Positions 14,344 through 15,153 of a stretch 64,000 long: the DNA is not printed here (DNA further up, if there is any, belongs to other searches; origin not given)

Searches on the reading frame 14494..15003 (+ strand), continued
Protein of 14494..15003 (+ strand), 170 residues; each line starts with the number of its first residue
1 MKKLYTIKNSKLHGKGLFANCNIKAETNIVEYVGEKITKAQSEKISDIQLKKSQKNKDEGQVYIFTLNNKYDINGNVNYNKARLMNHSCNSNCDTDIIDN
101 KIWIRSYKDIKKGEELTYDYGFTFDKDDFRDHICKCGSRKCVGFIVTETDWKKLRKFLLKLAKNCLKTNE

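Call 53: find_encoding_contigs(protein=P0117, flank=3000, max_places=1)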
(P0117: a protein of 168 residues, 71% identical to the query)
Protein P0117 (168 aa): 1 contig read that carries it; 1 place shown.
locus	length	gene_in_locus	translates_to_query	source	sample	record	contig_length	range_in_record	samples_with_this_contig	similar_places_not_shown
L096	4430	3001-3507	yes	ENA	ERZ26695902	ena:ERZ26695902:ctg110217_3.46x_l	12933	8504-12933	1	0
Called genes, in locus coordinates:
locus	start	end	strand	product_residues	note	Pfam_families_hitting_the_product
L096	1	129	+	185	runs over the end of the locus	PF02325:CCB3_YggT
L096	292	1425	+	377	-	PF00561:Abhydrolase_1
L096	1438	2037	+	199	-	PF07021:MetW, PF13847:Methyltransf_31, PF08241:Methyltransf_11 (weak)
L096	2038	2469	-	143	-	PF05099:TerB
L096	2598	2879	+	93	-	-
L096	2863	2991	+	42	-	-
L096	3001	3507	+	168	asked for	PF00856:SET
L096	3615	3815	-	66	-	-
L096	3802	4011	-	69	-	-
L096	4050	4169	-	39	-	-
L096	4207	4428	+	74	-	?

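Call 55: search_protein_families(library=padloc, proteins=[window:14494-15003:+], max_evalue=0.1)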
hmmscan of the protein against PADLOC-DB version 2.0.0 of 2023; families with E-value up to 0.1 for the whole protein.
window:14494-15003:+ (170 aa): 0 families

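Call 65: search_dna_similar(query=window:14494-15003:+, collection=phages, mode=protein, max_evalue=0.001, max_rows=10)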
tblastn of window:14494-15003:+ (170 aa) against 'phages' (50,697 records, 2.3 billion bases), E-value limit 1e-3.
No match.

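Call 66: search_dna_similar(query=window:14494-15003:+, collection=plasmids, mode=protein, max_evalue=0.001, max_rows=40, rows=spread)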
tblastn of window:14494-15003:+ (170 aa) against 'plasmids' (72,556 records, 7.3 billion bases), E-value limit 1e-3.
Records with a match: 65; places in all: 88; records where one place covers at least 80% of the query: 56.
Best place of each record, by identity: <60% 65.
By first word of the organism name: Paraburkholderia 29; Burkholderia 20; Caballeronia 12; Variovorax 1; Xanthomonas 1; Eleftheria 1; Indioceanicola 1.
By predicted mobility (MOB-suite, as given by PLSDB): non-mobilizable 37; conjugative 16; mobilizable 12.
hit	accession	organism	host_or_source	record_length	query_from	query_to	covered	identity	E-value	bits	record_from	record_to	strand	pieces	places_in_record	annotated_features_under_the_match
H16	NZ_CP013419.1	Burkholderia savannae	soil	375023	3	143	83%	33.8%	1e-19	92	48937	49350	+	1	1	SET domain-containing protein-lysine N-methyltransferase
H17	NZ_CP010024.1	Paraburkholderia fungorum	Microbial isolate culture,White-rot ...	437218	1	148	87%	31.4%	1e-16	83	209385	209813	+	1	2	SET domain-containing protein-lysine N-methyltransferase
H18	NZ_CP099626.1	Paraburkholderia fungorum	Arabidopsis thaliana,pure culture,leaf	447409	1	148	87%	31.4%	1e-16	83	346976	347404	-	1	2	SET domain-containing protein-lysine N-methyltransferase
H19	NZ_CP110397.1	Paraburkholderia sp. D15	lichen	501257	6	148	84%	32.2%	2e-17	86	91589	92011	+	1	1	SET domain-containing protein-lysine N-methyltransferase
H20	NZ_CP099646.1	Paraburkholderia fungorum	Arabidopsis thaliana,pure culture,leaf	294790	6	147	84%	32.4%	2e-16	82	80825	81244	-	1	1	SET domain-containing protein-lysine N-methyltransferase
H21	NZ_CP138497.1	Variovorax boronicumulans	Legume root,PacBio whole genome assembly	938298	4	143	82%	32.9%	9e-14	75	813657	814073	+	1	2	SET domain-containing protein-lysine N-methyltransferase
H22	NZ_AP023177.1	Paraburkholderia largidicola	Physopelta gutta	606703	6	150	85%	31.5%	7e-14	75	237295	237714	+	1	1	SET domain-containing protein-lysine N-methyltransferase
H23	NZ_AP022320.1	Burkholderia sp. THE68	Togo hemipterus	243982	7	143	81%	33.3%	1e-18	89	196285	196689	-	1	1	SET domain-containing protein-lysine N-methyltransferase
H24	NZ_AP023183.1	Paraburkholderia sp. PGU19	Physopelta gutta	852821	6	141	80%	33.1%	1e-17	86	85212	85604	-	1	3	SET domain-containing protein-lysine N-methyltransferase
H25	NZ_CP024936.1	Paraburkholderia graminis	soil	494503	1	149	88%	30.1%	1e-15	81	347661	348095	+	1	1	SET domain-containing protein-lysine N-methyltransferase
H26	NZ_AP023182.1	Paraburkholderia sp. PGU19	Physopelta gutta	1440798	1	146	86%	30.7%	1e-18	89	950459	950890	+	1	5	record has no annotation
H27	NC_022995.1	Burkholderia sp. M701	-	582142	5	143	82%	32.2%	1e-16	83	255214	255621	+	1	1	SET domain-containing protein-lysine N-methyltransferase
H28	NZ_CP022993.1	Paraburkholderia aromaticivorans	-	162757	1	151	89%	29.0%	2e-14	77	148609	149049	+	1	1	SET domain-containing protein | HNH endonuclease signature motif containing protein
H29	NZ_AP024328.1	Caballeronia sp. NK8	-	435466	1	143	84%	30.6%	3e-18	88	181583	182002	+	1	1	SET domain-containing protein-lysine N-methyltransferase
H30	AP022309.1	Burkholderia sp. SFA1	-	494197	1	143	84%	30.6%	4e-18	87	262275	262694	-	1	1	SET domain-containing protein-lysine N-methyltransferase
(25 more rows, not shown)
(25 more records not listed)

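Call 67: get_annotated_region(hit=H16, flank=2500)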
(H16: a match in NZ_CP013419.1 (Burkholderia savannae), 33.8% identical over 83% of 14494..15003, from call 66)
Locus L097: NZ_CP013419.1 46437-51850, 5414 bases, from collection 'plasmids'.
description: Burkholderia savannae strain MSMB266 plasmid pMSMB0266, complete sequence
organism: Burkholderia savannae (NCBI taxid 1637837)
taxonomy: Bacteria; Pseudomonadota; Betaproteobacteria; Burkholderiales; Burkholderiaceae; Burkholderia; Burkholderia savannae
host: -; source: soil; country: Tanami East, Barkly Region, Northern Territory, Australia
typing (MOB-suite, as given by PLSDB): conjugative; replicon rep_cluster_2012; relaxase MOBP; mating-pair formation MPF_T
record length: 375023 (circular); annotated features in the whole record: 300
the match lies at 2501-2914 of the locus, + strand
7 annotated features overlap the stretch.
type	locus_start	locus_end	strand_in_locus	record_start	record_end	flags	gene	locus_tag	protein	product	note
CDS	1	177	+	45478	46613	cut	-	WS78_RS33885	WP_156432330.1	IS3 family transposase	-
CDS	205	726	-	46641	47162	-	-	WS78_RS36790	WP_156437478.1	hypothetical protein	-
CDS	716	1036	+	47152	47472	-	-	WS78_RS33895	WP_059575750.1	H-NS histone family protein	-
CDS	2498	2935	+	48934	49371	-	-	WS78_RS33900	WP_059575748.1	SET domain-containing protein-lysine N-methyltransferase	-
CDS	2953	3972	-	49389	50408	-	-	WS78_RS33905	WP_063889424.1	AraC family transcriptional regulator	GO:0006355 - regulation of DNA-templated transcription [Evidence IEA]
CDS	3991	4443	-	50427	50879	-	-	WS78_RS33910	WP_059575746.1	GNAT family N-acetyltransferase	-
CDS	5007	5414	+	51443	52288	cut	-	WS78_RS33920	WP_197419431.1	ABC transporter permease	GO:0055085 - transmembrane transport [Evidence IEA]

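Call 68: get_annotated_region(hit=H21, flank=2500)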
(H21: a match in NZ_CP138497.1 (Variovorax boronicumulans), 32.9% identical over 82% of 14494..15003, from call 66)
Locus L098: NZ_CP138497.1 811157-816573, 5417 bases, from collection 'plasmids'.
description: Variovorax boronicumulans strain EBFNA2 plasmid unnamed, complete sequence
organism: Variovorax boronicumulans (NCBI taxid 436515)
taxonomy: Bacteria; Pseudomonadota; Betaproteobacteria; Burkholderiales; Comamonadaceae; Variovorax; Variovorax boronicumulans
host: -; source: Legume root,PacBio whole genome assembly; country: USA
typing (MOB-suite, as given by PLSDB): non-mobilizable; mating-pair formation MPF_T
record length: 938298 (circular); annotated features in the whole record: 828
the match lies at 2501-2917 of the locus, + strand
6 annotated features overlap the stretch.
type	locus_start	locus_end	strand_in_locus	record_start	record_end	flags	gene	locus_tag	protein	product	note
CDS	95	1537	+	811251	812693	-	-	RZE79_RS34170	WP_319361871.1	MFS transporter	GO:0055085 - transmembrane transport [Evidence IEA]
CDS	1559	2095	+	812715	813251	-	-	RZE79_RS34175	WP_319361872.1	MarR family transcriptional regulator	-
CDS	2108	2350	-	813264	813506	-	-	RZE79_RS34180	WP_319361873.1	hypothetical protein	-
CDS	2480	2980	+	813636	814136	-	-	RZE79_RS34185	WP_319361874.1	SET domain-containing protein-lysine N-methyltransferase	-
CDS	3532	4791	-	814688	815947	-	-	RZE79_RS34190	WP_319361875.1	PepSY-associated TM helix domain-containing protein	-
CDS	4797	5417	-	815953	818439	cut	-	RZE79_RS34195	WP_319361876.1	TonB-dependent siderophore receptor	GO:0015891 - siderophore transport [Evidence IEA]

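Call 69: get_annotated_region(hit=H29, flank=2500)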
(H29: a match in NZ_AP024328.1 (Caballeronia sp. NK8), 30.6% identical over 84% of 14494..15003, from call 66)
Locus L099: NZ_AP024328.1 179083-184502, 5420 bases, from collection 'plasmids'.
description: Caballeronia sp. NK8 plasmid pNK84, complete sequence
organism: Caballeronia sp. NK8 (NCBI taxid 140098)
taxonomy: Bacteria; Pseudomonadota; Betaproteobacteria; Burkholderiales; Burkholderiaceae; Caballeronia; Caballeronia sp. NK8
host: -; source: -; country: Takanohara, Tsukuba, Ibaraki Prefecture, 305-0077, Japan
typing (MOB-suite, as given by PLSDB): mobilizable; relaxase MOBP
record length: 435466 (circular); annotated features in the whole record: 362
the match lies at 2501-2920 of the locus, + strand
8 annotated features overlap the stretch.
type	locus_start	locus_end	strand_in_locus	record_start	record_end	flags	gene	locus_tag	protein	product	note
CDS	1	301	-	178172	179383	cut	-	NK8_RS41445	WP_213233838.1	tyrosine-type recombinase/integrase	GO:0015074 - DNA integration [Evidence IEA]; GO:0006310 - DNA recombination [Evidence IEA]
CDS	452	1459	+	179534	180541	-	-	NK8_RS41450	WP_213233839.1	DNA-binding protein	-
CDS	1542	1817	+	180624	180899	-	-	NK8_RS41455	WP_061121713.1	hypothetical protein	-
CDS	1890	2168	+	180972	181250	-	-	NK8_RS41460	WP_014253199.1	HU family DNA-binding protein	GO:0030261 - chromosome condensation [Evidence IEA]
CDS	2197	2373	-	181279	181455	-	-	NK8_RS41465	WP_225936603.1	hypothetical protein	-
CDS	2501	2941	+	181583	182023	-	-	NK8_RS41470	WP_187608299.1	SET domain-containing protein-lysine N-methyltransferase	-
CDS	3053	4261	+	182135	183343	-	-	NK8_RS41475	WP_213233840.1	hypothetical protein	-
CDS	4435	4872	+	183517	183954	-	-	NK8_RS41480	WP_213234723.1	hypothetical protein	-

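Call 70: get_annotated_region(hit=H17, flank=2500)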
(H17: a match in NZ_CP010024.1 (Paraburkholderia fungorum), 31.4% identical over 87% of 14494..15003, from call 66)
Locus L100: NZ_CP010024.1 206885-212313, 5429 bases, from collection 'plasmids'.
description: Paraburkholderia fungorum strain ATCC BAA-463 plasmid pBIL, complete sequence
organism: Paraburkholderia fungorum (NCBI taxid 134537)
taxonomy: Bacteria; Pseudomonadota; Betaproteobacteria; Burkholderiales; Burkholderiaceae; Paraburkholderia; Paraburkholderia fungorum
host: -; source: Microbial isolate culture,White-rot fungus Phanerochaete chrysosporium; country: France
typing (MOB-suite, as given by PLSDB): non-mobilizable
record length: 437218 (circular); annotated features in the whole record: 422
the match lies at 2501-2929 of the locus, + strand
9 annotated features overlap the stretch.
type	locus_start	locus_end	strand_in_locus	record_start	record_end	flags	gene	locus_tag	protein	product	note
CDS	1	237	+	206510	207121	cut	bamE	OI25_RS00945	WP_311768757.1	outer membrane protein assembly factor BamE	-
CDS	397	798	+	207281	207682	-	-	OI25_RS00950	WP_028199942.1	DUF3597 domain-containing protein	-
CDS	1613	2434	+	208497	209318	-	-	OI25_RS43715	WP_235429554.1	DUF746 domain-containing protein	-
CDS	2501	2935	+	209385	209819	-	-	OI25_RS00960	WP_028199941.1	SET domain-containing protein-lysine N-methyltransferase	-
CDS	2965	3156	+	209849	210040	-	-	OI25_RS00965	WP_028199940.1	hypothetical protein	-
CDS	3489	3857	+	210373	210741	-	-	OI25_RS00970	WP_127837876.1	hypothetical protein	-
CDS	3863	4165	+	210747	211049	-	-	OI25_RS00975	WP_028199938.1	hypothetical protein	-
CDS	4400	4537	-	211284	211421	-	-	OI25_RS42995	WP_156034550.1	hypothetical protein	-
CDS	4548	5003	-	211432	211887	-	-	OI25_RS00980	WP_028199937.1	hypothetical protein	-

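Call 78: list_cluster_members(proteins=[P0126, P0129, P0130, P0144, P0172, P0212, P0099, P0008, P0060])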
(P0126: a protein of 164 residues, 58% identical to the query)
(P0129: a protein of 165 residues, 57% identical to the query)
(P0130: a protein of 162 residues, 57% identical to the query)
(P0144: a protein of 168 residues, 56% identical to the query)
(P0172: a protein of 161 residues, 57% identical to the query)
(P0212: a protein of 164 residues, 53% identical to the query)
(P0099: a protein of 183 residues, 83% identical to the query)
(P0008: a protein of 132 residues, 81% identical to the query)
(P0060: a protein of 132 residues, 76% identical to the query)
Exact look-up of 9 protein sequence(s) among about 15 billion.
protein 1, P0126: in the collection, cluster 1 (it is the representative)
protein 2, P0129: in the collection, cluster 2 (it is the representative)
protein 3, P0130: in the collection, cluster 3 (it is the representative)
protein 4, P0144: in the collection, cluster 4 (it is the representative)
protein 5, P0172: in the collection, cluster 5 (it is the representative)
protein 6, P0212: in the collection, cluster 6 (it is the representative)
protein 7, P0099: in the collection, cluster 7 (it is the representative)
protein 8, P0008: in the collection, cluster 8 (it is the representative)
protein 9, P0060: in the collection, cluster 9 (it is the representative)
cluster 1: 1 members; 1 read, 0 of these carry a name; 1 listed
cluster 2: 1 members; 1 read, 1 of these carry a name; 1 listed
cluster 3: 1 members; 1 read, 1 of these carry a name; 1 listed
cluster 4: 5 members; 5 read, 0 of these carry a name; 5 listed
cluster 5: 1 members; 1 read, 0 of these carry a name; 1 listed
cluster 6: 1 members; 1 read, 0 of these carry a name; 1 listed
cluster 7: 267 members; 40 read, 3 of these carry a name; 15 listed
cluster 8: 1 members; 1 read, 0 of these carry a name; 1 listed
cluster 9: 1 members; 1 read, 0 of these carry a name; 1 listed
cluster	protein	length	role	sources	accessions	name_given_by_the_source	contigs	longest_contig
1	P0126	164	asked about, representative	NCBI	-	-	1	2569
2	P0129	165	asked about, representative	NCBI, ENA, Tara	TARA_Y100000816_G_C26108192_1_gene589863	strand:- start:999 stop:1496 length:498 start_codon:yes stop_codon:yes gene_type:complete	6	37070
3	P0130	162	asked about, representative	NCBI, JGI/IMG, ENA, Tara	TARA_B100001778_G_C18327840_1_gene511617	strand:- start:205 stop:693 length:489 start_codon:yes stop_codon:yes gene_type:complete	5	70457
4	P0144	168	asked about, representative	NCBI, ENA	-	-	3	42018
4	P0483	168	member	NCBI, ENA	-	-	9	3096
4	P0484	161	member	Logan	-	-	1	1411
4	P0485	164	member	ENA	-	-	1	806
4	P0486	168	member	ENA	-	-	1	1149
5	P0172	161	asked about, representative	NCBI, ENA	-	-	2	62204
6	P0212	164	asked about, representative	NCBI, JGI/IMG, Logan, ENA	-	-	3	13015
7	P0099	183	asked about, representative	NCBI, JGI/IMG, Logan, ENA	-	-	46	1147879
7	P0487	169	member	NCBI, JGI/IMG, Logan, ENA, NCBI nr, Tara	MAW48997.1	MAG: SET domain-containing protein-lysine N-methyltransferase [Gammaproteobacteria ... | SET domain-containing protein-lysine N-methyltransferase [Gammaproteobacteria bacterium] | strand:+ start:6634 stop:7143 length:510 start_codon:yes stop_codon:yes gene_type:complete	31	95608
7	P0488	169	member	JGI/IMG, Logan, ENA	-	SET domain-containing protein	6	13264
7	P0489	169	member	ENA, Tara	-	strand:+ start:1015 stop:1524 length:510 start_codon:yes stop_codon:yes gene_type:complete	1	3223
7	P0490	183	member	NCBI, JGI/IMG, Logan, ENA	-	-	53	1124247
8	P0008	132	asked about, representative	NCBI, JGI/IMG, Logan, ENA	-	-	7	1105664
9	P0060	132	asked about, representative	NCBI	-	-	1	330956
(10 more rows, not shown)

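Call 79: find_encoding_contigs(protein=P0190, flank=3000, max_places=1)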
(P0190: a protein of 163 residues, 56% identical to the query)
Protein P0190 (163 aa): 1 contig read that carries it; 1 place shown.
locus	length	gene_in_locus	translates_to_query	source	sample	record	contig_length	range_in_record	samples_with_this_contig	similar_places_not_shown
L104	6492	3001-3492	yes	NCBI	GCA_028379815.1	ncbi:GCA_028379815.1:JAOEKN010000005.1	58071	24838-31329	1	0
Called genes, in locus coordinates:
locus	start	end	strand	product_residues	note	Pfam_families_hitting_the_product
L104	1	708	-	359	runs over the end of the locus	PF00953:Glycos_transf_4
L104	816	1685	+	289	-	-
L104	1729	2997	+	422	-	PF04932:Wzy_C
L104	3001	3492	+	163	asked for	PF00856:SET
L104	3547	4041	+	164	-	PF00294:PfkB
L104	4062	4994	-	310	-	PF17773:UPF0176_N, PF00581:Rhodanese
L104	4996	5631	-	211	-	PF00730:HhH-GPD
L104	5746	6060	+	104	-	PF02036:SCP2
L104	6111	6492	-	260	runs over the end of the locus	PF00459:Inositol_P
